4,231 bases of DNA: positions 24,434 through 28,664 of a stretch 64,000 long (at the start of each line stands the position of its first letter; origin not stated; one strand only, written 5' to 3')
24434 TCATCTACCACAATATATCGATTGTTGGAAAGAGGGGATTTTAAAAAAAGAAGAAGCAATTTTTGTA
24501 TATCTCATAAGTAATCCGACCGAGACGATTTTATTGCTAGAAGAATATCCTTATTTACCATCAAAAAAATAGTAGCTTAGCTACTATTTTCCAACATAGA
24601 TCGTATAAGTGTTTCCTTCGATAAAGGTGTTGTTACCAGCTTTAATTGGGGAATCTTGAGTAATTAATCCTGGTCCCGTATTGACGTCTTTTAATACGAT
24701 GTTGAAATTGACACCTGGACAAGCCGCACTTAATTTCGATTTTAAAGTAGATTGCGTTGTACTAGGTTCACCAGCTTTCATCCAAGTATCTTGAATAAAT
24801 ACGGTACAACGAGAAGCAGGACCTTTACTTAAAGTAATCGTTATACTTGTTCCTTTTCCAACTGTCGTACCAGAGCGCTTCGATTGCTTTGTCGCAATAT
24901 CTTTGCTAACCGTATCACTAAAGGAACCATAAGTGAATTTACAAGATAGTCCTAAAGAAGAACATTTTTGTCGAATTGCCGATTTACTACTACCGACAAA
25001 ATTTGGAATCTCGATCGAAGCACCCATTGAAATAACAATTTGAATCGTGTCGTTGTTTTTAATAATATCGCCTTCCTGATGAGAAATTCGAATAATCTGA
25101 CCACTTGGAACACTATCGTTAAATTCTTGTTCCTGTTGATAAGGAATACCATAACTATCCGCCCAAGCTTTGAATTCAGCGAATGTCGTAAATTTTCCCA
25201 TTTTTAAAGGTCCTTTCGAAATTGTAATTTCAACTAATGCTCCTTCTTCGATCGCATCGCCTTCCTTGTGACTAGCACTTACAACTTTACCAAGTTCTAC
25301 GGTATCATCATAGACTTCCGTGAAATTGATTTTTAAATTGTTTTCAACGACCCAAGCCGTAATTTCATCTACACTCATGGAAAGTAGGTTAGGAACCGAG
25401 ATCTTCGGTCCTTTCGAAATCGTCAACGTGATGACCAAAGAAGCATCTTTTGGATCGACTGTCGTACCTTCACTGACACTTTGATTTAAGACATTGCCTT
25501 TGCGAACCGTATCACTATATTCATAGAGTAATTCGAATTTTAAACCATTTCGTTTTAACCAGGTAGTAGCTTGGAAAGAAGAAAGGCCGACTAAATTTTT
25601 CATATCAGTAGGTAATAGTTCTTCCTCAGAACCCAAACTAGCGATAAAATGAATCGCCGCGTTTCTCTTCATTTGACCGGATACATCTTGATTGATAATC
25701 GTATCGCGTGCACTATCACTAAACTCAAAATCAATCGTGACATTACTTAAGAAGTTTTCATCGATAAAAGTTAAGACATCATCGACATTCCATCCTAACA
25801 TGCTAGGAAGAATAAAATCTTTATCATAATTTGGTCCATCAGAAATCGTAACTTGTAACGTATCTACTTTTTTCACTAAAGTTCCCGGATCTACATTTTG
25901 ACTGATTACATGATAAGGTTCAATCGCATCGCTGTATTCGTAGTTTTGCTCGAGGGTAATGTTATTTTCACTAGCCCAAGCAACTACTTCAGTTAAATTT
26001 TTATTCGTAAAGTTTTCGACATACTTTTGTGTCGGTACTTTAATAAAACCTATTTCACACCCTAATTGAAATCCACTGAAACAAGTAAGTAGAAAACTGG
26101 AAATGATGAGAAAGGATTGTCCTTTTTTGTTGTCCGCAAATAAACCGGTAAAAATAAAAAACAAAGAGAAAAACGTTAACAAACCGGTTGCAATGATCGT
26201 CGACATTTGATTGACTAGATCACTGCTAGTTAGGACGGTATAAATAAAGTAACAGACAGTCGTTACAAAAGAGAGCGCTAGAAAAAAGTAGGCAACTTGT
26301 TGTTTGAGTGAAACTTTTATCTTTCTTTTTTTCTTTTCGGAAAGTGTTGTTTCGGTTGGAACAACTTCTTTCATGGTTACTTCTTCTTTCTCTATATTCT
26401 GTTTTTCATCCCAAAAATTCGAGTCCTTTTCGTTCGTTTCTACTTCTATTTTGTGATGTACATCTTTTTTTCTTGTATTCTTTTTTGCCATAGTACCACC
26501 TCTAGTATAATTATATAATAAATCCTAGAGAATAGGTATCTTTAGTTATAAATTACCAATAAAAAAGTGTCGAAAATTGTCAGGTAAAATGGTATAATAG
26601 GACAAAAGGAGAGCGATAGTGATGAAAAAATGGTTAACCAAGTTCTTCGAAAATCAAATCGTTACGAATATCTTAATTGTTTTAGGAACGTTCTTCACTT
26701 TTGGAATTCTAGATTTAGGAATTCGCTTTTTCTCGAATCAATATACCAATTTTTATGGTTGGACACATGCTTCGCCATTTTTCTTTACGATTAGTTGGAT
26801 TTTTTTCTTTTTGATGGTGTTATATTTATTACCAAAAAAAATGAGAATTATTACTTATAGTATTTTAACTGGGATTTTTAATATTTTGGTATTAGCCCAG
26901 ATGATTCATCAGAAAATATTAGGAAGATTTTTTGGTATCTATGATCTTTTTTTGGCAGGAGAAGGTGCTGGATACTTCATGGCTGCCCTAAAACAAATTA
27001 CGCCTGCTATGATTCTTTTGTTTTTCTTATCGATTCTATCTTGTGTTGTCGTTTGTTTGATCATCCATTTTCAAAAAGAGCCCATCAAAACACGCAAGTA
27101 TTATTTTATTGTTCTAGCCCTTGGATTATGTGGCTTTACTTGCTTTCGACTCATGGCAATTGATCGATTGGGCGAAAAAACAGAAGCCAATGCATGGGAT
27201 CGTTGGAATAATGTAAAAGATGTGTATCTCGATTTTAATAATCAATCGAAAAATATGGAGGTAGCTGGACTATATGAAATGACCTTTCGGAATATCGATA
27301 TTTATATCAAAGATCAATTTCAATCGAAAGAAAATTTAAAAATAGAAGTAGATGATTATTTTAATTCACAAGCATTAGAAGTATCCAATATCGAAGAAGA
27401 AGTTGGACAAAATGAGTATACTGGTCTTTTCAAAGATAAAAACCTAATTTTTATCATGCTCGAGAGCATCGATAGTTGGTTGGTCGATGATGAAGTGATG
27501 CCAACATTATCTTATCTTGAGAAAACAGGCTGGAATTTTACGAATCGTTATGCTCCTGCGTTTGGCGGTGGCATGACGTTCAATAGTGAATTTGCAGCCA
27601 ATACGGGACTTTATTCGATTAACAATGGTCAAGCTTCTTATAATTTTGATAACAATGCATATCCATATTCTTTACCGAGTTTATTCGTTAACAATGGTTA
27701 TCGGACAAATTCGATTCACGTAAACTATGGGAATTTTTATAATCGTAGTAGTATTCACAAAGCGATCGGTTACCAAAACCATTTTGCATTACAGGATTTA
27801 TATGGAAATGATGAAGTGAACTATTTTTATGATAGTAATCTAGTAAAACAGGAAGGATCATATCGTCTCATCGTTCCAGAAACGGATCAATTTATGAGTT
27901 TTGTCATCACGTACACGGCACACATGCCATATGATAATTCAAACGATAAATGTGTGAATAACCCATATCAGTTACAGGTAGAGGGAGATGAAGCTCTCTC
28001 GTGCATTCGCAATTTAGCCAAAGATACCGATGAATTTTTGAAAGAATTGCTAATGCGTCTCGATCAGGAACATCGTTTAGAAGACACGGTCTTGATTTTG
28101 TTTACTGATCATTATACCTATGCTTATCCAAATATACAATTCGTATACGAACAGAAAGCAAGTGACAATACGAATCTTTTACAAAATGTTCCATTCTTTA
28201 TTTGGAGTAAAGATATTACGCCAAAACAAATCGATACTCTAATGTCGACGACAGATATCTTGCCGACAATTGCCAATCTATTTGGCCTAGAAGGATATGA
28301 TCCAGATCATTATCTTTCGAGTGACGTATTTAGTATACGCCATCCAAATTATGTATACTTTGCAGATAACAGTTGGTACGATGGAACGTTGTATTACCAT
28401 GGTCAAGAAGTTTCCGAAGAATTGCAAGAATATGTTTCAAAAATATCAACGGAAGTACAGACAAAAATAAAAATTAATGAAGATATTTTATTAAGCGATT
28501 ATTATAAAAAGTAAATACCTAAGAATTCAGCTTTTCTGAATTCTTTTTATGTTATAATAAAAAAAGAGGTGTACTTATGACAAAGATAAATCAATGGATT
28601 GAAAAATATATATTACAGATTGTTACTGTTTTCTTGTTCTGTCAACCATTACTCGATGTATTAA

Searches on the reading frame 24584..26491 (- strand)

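Call 29: search_protein_families(library=ncbifam, proteins=[window:24584-26491:-], max_evalue=1e-10)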
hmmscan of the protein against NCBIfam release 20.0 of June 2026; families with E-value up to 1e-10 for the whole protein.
window:24584-26491:- (635 aa): 1 family
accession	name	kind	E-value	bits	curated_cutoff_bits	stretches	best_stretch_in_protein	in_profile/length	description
NF033483.0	PknB_PASTA_kin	equivalog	8.2e-61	206.7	450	3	354-555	355-563/563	Stk1 family PASTA domain-containing Ser/Thr kinase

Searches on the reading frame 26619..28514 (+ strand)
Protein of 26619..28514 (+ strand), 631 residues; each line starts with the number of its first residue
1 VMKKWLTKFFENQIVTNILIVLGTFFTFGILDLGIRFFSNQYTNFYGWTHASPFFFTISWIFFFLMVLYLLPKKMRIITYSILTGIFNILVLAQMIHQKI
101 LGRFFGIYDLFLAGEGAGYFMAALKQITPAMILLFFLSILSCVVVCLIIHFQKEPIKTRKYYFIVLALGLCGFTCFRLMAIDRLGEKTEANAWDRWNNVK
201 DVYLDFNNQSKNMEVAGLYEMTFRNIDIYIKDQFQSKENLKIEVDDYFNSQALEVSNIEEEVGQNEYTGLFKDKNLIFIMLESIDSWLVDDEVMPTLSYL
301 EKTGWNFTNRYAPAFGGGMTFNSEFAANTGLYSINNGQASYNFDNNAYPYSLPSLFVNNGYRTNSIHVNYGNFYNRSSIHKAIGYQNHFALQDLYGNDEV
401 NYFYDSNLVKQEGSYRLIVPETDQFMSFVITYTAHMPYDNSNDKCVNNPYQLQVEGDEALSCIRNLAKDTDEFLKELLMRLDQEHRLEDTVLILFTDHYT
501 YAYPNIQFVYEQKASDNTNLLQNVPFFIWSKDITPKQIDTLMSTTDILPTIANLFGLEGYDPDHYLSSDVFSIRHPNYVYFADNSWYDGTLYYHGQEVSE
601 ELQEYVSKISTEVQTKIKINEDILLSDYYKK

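Call 29: search_protein_families(library=ncbifam, proteins=[window:26619-28514:+], max_evalue=1e-10)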
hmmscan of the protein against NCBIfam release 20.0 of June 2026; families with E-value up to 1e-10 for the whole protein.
window:26619-28514:+ (631 aa): 1 family
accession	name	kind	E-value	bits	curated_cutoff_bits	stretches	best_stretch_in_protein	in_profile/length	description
NF053595.1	LptchSynLtaSGpos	equivalog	4.7e-33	114.6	970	1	56-627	40-598/626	lipoteichoic acid synthase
